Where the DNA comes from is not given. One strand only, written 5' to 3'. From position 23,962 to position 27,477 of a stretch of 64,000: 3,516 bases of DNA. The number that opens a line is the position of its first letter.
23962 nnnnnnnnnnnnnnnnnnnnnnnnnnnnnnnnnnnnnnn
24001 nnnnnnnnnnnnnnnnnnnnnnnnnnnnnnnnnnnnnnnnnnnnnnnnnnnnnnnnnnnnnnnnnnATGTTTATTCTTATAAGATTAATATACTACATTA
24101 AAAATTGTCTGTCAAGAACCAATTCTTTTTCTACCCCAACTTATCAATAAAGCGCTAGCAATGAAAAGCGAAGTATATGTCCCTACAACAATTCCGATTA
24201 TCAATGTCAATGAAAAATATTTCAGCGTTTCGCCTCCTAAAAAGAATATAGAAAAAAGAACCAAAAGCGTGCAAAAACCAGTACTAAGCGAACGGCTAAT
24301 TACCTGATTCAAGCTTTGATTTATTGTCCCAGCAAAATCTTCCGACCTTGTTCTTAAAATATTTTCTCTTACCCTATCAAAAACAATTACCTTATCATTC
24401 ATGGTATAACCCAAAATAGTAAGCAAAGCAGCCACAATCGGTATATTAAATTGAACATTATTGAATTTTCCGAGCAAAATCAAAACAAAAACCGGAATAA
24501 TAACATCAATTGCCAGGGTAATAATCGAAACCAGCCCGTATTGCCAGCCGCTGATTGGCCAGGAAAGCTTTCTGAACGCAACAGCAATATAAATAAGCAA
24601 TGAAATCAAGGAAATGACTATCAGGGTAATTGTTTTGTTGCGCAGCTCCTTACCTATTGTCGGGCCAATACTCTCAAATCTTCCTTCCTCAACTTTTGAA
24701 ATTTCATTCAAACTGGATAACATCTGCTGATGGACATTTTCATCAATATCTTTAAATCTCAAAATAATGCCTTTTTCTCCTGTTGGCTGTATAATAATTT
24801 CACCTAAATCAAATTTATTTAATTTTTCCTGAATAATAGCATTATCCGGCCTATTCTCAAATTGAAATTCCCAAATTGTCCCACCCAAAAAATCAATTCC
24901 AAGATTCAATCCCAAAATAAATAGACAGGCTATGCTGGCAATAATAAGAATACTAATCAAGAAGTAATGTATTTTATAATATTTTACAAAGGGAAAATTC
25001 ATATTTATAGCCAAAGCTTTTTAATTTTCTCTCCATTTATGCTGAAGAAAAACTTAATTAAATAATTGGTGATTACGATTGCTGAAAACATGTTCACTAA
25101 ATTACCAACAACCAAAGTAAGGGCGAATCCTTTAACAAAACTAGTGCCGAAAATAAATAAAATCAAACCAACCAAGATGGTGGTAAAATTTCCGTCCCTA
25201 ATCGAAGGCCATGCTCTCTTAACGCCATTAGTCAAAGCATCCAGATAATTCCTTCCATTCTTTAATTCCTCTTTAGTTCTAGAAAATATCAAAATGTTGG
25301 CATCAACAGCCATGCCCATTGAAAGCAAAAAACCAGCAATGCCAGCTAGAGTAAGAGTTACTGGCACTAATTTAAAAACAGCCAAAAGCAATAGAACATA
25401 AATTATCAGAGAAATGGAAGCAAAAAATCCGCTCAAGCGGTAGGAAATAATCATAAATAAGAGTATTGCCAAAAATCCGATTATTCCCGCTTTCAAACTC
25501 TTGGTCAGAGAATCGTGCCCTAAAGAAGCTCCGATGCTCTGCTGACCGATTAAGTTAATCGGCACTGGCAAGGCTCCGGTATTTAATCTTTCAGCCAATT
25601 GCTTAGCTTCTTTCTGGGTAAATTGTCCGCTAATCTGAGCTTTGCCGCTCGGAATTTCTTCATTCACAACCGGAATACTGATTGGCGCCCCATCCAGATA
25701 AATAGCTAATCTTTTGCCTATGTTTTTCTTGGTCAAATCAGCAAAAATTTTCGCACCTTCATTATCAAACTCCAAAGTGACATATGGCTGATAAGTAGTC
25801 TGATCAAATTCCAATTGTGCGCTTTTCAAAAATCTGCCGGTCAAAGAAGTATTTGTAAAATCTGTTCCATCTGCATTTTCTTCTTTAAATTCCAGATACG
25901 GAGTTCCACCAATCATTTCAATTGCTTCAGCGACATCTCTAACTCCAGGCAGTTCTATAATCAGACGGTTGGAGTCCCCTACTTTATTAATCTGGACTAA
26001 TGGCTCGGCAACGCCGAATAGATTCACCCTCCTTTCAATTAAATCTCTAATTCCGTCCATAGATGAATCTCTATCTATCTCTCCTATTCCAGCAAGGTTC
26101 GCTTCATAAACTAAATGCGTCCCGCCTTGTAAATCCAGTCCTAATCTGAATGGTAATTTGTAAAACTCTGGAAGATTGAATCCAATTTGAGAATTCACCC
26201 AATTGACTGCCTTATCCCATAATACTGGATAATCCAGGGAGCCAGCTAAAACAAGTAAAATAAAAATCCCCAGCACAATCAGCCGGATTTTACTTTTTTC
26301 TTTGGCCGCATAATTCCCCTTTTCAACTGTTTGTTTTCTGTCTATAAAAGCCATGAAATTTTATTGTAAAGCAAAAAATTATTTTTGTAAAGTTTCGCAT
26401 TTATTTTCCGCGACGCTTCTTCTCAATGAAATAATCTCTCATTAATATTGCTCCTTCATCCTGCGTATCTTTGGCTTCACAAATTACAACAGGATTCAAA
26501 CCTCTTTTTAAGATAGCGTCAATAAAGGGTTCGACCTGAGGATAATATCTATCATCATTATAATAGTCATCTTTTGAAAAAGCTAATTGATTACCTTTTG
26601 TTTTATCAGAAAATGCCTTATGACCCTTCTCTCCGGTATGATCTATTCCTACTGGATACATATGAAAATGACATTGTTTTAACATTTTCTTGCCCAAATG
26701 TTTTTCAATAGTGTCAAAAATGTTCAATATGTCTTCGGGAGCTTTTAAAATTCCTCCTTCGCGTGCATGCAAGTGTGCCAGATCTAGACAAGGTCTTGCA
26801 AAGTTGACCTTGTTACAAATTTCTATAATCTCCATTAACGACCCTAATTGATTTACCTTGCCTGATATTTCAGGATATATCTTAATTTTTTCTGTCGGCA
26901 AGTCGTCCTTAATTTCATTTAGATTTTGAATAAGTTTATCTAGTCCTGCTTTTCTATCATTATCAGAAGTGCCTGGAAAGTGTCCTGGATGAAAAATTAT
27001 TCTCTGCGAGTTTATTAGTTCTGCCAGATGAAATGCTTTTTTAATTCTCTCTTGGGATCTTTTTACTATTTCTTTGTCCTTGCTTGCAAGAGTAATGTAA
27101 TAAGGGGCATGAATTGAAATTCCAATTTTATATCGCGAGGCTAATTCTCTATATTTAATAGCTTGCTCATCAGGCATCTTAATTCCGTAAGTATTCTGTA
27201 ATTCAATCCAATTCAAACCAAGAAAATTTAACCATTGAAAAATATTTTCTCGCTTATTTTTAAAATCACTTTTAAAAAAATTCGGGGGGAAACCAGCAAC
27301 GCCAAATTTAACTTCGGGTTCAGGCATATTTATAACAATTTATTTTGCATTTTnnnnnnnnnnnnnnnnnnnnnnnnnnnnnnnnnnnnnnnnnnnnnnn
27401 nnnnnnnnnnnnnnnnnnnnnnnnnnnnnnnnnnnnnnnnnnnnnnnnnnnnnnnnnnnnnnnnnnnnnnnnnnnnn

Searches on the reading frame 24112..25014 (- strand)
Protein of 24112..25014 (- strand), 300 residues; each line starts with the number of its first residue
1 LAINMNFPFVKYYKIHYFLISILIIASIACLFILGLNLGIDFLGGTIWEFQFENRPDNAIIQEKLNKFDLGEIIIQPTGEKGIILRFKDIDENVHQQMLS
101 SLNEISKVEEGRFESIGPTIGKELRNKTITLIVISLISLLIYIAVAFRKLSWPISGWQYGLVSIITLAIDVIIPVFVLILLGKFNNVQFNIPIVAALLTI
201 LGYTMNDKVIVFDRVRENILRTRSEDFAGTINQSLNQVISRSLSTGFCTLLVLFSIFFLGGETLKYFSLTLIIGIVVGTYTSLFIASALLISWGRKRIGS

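Call 8: search_protein_families(library=pfam, proteins=[window:24112-25014:-], max_evalue=0.001)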
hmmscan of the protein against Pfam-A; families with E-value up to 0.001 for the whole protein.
window:24112-25014:- (300 aa): 2 families
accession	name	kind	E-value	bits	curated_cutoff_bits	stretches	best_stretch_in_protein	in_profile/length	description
PF02355.23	SecD_SecF_C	-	1.9e-49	168.1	20.5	1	103-295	7-188/189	Protein export membrane protein SecD/SecF, C-terminal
PF07549.19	Sec_GG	-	2.3e-05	24.2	20.3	1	31-53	3-25/28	SecD/SecF GG Motif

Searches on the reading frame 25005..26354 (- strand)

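Call 8: search_protein_families(library=pfam, proteins=[window:25005-26354:-], max_evalue=0.001)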
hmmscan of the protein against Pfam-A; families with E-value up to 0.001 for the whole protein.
window:25005-26354:- (449 aa): 5 families
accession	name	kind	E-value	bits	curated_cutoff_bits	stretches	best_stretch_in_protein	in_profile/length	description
PF22599.2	SecDF_P1_head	-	1.4e-31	109.2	27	1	169-264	19-114/114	SecDF, P1 head subdomain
PF21760.3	SecD_1st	-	1.1e-15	57.3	27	1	102-160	4-59/60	Protein translocase subunit SecDF, P1 domain, N-terminal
PF02355.23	SecD_SecF_C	-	4e-15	56.2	20.5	1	269-434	16-184/189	Protein export membrane protein SecD/SecF, C-terminal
PF07549.19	Sec_GG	-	2.1e-05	24.4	20.3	1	67-85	6-24/28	SecD/SecF GG Motif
PF03176.21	MMPL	-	2.7e-05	23.7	20.5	1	288-426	147-292/333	MMPL family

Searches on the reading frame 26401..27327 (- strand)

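Call 8: search_protein_families(library=pfam, proteins=[window:26401-27327:-], max_evalue=0.001)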
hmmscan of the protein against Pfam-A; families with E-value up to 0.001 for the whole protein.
window:26401-27327:- (308 aa): 1 family
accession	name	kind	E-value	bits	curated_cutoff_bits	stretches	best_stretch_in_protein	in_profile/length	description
PF01261.30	AP_endonuc_2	-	2.4e-27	96.7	31.1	1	31-289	2-233/249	Xylose isomerase-like TIM barrel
